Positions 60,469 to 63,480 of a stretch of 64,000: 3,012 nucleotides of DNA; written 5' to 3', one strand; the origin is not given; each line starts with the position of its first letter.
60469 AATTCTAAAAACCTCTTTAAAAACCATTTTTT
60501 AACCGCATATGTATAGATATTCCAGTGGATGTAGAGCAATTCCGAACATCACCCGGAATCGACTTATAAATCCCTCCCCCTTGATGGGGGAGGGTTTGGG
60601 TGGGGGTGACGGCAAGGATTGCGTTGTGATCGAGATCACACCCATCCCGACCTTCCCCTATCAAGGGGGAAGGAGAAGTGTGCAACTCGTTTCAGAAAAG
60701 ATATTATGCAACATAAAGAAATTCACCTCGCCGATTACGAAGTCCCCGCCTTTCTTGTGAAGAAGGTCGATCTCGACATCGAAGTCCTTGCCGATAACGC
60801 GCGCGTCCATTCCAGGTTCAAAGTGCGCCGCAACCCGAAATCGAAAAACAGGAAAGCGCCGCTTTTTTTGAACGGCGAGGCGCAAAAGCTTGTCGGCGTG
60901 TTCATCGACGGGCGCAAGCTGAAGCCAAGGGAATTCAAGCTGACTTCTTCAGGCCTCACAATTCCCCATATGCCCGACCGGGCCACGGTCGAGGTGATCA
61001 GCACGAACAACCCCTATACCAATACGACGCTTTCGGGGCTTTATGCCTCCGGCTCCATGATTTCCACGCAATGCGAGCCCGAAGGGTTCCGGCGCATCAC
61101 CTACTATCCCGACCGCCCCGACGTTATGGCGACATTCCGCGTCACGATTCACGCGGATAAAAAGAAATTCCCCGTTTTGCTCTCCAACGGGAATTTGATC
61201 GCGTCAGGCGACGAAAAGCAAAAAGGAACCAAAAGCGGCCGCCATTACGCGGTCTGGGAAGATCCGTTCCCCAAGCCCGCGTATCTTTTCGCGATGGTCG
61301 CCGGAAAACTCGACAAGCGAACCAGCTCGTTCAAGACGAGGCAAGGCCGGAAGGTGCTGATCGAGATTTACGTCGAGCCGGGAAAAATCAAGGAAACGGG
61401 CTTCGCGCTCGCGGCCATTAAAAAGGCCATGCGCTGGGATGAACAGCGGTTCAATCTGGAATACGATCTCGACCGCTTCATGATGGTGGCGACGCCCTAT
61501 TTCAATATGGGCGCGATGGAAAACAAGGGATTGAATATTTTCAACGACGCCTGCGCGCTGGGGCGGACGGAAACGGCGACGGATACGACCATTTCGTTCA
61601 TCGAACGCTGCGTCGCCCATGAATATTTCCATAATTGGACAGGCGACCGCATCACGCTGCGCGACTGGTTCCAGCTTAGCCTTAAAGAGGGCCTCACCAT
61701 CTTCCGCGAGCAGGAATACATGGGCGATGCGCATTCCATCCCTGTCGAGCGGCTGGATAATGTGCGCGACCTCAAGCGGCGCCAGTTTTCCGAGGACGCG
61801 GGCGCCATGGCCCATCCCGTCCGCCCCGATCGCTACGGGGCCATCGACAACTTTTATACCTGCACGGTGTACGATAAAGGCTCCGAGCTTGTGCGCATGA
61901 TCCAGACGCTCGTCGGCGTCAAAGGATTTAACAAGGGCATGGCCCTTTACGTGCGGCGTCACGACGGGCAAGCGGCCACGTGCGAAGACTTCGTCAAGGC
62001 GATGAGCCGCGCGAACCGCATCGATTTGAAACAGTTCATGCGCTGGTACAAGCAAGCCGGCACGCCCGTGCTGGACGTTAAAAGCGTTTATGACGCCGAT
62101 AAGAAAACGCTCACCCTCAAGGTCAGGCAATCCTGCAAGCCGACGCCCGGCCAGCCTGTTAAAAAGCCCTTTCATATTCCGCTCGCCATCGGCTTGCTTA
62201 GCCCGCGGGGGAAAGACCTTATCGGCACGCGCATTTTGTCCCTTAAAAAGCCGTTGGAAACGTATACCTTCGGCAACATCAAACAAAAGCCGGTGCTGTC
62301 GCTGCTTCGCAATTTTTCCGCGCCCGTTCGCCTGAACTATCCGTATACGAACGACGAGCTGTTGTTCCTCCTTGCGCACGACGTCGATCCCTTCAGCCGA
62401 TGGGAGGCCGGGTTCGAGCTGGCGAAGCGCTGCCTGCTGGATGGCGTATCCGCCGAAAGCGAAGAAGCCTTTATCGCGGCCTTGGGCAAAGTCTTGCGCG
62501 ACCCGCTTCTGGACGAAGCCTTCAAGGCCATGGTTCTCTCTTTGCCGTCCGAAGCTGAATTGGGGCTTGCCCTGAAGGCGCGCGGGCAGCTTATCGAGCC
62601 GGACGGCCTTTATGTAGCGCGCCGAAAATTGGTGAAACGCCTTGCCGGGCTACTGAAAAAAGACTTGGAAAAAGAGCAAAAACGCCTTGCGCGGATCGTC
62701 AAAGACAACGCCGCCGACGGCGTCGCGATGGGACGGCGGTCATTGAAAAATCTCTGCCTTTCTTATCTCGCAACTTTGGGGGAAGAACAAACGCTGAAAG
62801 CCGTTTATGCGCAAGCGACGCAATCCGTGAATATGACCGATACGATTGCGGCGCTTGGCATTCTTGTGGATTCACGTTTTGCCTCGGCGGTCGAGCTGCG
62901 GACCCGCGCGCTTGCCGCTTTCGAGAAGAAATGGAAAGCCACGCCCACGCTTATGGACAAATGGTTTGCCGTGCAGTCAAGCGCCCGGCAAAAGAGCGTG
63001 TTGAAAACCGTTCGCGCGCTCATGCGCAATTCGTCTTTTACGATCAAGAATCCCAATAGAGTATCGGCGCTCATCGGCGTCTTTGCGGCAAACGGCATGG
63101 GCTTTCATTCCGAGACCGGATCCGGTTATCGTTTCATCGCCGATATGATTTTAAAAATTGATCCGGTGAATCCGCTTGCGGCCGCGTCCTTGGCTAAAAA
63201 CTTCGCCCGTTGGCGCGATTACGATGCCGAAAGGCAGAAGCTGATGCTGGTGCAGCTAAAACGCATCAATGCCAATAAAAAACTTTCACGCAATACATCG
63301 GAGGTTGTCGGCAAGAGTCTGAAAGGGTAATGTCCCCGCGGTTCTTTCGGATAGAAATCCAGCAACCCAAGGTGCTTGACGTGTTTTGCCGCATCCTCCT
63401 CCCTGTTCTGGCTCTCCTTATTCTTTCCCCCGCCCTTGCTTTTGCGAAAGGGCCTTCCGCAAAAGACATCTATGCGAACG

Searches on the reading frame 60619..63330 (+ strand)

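Call 53: search_protein_families(library=ncbifam, proteins=[window:60619-63330:+], max_evalue=1e-10)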
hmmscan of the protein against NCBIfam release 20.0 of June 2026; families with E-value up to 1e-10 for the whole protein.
window:60619-63330:+ (903 aa): 3 families
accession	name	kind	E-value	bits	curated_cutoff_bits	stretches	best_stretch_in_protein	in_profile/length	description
TIGR02414.1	pepN_proteo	equivalog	0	1103.3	718.2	1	39-901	1-868/868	aminopeptidase N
TIGR02412.1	pepN_strep_liv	equivalog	2.8e-35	121.9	591.2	1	51-508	20-469/832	aminopeptidase N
TIGR02411.1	leuko_A4_hydro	equivalog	7.5e-18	64.6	761.7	1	151-462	129-417/600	leukotriene-A(4) hydrolase/aminopeptidase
